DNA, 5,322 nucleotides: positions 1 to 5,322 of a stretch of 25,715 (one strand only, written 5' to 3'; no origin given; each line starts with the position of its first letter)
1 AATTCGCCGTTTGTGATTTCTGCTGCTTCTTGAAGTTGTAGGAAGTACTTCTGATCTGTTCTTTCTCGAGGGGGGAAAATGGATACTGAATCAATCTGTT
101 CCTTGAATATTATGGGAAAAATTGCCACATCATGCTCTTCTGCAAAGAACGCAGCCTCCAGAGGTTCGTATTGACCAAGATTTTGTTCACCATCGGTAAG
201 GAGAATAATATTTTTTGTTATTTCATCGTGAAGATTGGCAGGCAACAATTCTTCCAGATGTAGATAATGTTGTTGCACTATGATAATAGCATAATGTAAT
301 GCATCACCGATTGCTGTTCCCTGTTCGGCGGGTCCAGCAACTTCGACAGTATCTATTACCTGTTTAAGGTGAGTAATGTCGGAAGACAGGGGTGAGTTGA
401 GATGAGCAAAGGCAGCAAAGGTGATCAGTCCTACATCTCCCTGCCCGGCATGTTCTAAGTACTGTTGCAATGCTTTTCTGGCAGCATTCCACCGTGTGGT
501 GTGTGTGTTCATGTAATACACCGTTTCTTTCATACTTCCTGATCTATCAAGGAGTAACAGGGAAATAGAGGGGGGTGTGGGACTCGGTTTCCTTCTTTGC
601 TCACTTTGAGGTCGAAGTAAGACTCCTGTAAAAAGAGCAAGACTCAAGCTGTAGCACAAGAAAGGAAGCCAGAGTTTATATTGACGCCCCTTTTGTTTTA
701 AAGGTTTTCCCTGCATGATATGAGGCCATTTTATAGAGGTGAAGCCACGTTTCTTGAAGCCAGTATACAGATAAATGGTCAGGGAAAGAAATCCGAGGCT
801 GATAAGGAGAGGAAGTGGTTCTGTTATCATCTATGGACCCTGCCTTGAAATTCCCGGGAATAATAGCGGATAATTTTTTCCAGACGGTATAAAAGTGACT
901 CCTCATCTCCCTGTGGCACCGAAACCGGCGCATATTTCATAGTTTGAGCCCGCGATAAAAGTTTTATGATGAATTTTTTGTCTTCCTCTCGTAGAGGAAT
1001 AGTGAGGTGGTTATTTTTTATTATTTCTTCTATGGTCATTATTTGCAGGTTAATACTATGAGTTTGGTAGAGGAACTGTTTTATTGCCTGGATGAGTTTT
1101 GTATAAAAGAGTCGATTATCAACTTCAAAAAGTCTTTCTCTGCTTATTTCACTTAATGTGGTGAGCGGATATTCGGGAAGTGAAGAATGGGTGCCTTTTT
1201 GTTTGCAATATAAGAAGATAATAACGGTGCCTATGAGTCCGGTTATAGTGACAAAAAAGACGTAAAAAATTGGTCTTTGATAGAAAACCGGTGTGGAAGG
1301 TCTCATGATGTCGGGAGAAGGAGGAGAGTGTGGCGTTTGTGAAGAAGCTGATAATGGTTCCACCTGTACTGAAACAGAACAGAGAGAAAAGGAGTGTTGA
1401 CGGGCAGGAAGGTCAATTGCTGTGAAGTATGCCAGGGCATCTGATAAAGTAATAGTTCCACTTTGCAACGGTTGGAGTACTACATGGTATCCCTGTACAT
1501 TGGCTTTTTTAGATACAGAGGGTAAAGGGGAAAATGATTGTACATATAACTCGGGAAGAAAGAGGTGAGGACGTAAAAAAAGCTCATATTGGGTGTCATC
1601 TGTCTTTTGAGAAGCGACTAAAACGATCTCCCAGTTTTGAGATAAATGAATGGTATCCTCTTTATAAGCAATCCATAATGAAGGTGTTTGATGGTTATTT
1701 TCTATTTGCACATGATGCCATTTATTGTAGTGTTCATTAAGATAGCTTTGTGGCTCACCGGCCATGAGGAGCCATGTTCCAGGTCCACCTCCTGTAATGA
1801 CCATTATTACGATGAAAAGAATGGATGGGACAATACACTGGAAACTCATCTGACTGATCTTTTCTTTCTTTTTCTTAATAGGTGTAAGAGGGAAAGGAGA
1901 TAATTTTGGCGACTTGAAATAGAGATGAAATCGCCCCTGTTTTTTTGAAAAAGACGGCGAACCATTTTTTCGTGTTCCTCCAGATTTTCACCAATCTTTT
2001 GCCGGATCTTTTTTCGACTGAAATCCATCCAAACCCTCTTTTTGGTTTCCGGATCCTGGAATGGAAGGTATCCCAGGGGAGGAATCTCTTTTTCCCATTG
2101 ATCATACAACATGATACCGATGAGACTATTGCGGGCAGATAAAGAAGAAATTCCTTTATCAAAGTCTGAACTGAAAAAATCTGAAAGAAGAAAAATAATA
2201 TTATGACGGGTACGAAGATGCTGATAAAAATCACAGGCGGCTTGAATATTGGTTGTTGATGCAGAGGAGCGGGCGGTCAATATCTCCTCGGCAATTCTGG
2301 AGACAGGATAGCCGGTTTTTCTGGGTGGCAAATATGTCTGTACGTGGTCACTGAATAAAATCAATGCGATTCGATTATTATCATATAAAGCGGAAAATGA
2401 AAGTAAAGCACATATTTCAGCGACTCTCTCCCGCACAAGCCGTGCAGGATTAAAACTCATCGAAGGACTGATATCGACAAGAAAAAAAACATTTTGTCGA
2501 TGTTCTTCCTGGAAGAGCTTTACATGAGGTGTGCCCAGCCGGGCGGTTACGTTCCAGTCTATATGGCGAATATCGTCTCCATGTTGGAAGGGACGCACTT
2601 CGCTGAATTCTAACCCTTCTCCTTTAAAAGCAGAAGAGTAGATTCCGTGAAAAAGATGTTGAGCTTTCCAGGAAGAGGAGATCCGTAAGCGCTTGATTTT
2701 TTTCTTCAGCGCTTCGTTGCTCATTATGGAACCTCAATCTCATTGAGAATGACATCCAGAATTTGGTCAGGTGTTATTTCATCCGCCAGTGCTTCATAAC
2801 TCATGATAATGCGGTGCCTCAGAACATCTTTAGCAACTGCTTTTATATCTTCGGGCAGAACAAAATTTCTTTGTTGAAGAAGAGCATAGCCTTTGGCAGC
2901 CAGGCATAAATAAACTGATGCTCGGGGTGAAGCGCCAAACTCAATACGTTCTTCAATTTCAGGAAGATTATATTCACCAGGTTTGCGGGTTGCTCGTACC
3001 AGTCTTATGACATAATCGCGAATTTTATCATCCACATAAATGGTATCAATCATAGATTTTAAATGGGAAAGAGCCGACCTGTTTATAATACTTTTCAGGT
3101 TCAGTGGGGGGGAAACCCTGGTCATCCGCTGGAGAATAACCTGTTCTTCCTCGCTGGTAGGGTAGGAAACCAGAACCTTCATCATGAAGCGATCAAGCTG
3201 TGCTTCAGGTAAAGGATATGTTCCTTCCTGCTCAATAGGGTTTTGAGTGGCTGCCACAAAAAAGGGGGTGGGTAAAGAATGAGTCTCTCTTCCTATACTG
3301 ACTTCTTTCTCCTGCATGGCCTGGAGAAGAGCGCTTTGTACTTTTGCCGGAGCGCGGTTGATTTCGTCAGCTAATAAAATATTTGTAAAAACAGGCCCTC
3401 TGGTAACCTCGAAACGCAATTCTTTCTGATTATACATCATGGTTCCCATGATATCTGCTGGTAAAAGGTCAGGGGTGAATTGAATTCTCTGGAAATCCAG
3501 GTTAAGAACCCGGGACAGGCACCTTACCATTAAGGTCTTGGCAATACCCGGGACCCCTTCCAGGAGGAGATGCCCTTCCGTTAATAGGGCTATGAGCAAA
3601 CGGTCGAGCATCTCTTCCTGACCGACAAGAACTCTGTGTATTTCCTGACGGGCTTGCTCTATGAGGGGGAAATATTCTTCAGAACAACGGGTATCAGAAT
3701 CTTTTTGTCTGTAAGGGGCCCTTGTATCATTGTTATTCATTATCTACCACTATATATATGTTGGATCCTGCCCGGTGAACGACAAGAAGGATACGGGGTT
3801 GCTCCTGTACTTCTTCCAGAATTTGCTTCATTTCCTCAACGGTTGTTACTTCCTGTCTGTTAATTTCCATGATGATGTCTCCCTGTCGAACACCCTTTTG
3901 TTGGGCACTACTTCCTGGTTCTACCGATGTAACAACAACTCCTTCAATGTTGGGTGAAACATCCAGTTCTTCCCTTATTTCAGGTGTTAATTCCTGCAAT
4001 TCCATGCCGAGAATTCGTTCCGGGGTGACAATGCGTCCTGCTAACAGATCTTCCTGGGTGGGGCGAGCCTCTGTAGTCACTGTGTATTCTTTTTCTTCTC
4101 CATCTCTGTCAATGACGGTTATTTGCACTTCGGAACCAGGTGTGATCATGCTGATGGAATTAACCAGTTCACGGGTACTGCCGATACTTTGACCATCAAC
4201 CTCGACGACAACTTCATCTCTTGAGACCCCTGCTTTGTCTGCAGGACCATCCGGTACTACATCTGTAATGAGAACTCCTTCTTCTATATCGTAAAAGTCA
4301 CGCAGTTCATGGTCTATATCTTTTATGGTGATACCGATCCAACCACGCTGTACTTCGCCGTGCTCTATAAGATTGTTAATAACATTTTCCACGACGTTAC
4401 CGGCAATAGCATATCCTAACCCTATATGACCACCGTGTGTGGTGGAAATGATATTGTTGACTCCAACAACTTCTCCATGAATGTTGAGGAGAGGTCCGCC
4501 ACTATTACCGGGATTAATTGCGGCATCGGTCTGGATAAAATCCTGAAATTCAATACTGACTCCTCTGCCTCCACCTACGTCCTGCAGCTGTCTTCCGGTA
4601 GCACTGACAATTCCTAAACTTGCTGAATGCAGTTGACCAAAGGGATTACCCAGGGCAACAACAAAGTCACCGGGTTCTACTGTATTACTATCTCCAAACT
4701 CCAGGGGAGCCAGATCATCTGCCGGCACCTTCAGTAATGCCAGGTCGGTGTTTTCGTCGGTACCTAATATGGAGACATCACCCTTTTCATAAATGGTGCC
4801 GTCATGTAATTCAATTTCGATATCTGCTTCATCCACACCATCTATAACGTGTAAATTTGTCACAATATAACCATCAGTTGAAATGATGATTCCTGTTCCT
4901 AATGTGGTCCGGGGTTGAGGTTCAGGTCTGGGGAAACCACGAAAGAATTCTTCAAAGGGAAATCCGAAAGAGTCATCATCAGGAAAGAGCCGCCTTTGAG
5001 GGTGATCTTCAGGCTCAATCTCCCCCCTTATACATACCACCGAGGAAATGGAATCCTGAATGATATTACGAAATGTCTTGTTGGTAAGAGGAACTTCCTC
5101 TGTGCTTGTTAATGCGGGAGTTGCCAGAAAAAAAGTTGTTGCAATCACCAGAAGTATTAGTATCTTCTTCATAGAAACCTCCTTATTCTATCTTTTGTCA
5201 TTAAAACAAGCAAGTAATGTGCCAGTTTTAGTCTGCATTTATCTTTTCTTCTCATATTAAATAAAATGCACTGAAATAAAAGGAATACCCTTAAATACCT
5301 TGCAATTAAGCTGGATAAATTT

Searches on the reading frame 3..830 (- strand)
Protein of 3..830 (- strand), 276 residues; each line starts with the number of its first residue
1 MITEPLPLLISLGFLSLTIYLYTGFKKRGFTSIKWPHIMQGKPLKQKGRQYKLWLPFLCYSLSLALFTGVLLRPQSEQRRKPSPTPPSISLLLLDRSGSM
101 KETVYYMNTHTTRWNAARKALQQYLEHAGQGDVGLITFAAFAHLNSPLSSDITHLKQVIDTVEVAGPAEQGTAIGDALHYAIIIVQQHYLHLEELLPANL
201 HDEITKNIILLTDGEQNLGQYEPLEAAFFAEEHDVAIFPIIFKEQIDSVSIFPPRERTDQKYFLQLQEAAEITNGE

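Call 23: search_protein_families(library=pfam, proteins=[window:3-830:-], max_evalue=0.01)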
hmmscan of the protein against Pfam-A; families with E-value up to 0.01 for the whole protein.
window:3-830:- (276 aa): 3 families
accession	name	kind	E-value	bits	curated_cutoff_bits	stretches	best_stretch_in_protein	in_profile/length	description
PF13519.12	VWA_2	-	2.7e-13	50.9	27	1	91-215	2-107/107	von Willebrand factor type A domain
PF00092.34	VWA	-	8.1e-09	36.4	23.8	1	92-244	4-141/174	von Willebrand factor type A domain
PF01882.25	DUF58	-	0.0012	18.6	23.4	1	91-180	39-126/216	Protein of unknown function DUF58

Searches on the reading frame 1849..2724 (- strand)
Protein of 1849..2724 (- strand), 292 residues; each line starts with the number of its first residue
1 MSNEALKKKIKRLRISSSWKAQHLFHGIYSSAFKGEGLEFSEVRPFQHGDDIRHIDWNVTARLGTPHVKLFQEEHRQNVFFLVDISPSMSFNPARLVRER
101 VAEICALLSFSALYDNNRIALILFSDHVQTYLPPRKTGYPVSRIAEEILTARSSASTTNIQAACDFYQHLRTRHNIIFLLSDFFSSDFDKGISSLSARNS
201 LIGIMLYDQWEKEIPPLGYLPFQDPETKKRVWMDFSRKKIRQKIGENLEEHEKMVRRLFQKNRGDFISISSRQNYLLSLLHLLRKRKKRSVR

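Call 23: search_protein_families(library=pfam, proteins=[window:1849-2724:-], max_evalue=0.01)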
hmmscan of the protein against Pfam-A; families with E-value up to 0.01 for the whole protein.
window:1849-2724:- (292 aa): 3 families
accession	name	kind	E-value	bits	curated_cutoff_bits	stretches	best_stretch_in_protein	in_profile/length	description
PF01882.25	DUF58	-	1.8e-54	184.7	23.4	1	42-253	1-215/216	Protein of unknown function DUF58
PF13519.12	VWA_2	-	1.1e-09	39.3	27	1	79-183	1-106/107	von Willebrand factor type A domain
PF00092.34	VWA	-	0.00011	22.9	23.8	1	78-168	1-89/174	von Willebrand factor type A domain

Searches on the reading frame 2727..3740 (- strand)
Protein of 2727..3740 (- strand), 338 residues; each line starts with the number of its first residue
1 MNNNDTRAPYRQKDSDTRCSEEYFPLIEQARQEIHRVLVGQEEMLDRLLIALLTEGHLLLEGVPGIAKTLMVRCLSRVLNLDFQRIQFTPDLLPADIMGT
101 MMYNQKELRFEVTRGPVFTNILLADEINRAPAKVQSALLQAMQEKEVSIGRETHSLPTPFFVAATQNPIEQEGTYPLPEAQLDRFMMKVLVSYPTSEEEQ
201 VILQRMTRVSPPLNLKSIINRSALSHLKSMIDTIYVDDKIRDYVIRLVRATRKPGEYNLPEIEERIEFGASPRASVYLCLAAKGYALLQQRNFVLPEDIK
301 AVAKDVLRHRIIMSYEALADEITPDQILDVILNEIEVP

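Call 23: search_protein_families(library=pfam, proteins=[window:2727-3740:-], max_evalue=0.01)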
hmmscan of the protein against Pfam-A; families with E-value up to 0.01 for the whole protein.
window:2727-3740:- (338 aa): 10 families
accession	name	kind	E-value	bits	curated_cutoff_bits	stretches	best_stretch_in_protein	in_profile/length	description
PF07726.17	AAA_3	-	3.8e-65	218.1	27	1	57-187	1-131/131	ATPase family associated with various cellular activities (AAA)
PF17863.7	AAA_lid_2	-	3.4e-21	75.2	22.7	1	263-329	6-72/74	AAA lid domain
PF20030.5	bpMoxR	-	7.3e-17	61.6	27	1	28-204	4-179/205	MoxR domain in the MoxR-vWA-beta-propeller ternary systems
PF07728.20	AAA_5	-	2.1e-13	50.9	22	1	57-185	1-139/139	AAA domain (dynein-related subfamily)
PF01078.27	Mg_chelatase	-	2.7e-06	27.4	20.3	0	38-79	5-46/207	Magnesium chelatase, subunit ChlI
PF00004.35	AAA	-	2.7e-05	25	21.2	1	58-189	1-127/131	ATPase family associated with various cellular activities (AAA)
PF00158.32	Sigma54_activat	-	0.00039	20.6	20.2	1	121-171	96-147/168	Sigma-54 interaction domain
PF05496.18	RuvB_N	-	0.00096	19.4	27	1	56-149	34-115/159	Holliday junction DNA helicase RuvB P-loop domain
PF13191.12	AAA_16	-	0.0026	18.7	32.6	1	38-85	2-52/167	AAA ATPase domain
PF00493.29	MCM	-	0.0061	16.1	23.3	0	50-170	52-175/224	MCM P-loop domain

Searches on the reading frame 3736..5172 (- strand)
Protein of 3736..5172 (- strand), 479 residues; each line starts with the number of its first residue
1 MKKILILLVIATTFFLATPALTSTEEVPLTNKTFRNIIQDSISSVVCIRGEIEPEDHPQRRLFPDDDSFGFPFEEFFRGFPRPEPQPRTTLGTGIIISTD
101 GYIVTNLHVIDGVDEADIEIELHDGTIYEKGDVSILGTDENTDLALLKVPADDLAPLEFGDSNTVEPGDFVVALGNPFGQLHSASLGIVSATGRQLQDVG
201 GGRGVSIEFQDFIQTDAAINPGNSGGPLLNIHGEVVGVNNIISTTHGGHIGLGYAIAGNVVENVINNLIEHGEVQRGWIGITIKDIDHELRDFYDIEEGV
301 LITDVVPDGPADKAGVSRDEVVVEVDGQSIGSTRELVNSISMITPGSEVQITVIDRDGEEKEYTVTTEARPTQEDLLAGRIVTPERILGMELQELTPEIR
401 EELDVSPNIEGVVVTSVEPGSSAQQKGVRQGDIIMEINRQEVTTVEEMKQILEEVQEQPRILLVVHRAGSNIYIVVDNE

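Call 23: search_protein_families(library=pfam, proteins=[window:3736-5172:-], max_evalue=0.01)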
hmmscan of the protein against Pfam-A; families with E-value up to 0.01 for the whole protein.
window:3736-5172:- (479 aa): 8 families
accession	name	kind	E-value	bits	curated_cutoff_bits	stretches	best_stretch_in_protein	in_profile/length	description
PF13365.12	Trypsin_2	-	3.3e-31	109.4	27.6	1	92-238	1-144/144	Trypsin-like peptidase domain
PF13180.12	PDZ_2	-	2.2e-23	82.8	27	2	279-366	3-79/80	PDZ domain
PF00595.29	PDZ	-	1.9e-20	73.4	23.2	2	388-452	12-67/81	PDZ domain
PF17820.7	PDZ_6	-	9.2e-20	70.6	27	2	413-465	1-52/54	PDZ domain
PF00089.32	Trypsin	-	3.4e-16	60.2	20.6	1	91-247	26-204/220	Trypsin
PF14685.13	PDZ_Tricorn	-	6.4e-07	29.7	25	1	421-469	31-81/88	Tricorn protease PDZ domain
PF12812.13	PDZ_1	-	1.9e-06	28.2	28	1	383-456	3-76/78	PDZ-like domain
PF10459.15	Peptidase_S46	-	0.0055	15.9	22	0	215-239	626-650/698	Peptidase S46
